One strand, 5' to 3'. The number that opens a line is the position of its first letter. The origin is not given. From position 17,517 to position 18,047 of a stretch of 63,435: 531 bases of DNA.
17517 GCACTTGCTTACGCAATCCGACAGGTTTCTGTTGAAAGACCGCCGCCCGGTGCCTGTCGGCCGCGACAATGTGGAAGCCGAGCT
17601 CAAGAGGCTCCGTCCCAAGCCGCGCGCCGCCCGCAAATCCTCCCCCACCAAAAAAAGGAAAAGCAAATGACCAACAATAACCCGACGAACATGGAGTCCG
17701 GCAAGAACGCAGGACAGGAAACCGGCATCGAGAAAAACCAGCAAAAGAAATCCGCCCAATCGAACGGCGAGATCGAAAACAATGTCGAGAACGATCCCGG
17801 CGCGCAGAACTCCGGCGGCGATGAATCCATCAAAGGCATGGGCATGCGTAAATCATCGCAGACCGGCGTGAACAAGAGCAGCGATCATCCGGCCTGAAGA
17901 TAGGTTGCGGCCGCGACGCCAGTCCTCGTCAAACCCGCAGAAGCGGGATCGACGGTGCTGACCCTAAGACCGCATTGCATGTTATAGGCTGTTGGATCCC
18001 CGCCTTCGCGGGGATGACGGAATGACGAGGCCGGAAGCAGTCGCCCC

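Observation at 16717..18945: Cyanophycinase plus isoaspartyl peptidase without an adjacent synthetase: a cyanophycin scavenging route inside a stress island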

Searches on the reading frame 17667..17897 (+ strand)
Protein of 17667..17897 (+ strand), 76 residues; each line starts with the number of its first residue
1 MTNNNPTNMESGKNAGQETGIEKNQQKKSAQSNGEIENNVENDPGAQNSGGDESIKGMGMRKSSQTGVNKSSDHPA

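Call 3: search_protein_families(library=pfam, proteins=[window:17667-17897:+], max_evalue=0.01)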
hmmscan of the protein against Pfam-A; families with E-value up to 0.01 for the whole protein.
window:17667-17897:+ (76 aa): 0 families

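Call 4: search_protein_families(library=ncbifam, proteins=[window:17667-17897:+], max_evalue=0.01)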
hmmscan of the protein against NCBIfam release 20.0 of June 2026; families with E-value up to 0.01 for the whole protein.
window:17667-17897:+ (76 aa): 0 families

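Call 80: search_protein_representatives(protein=window:17667-17897:+)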
Query: 76 residues. Proteins with E-value up to 0.001 (for the whole library): 1; up to 1e-10: 1; up to 1e-30: 1. The best 1 are listed.
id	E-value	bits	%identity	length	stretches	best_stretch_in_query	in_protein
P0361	8.4e-39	146.9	100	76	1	1-76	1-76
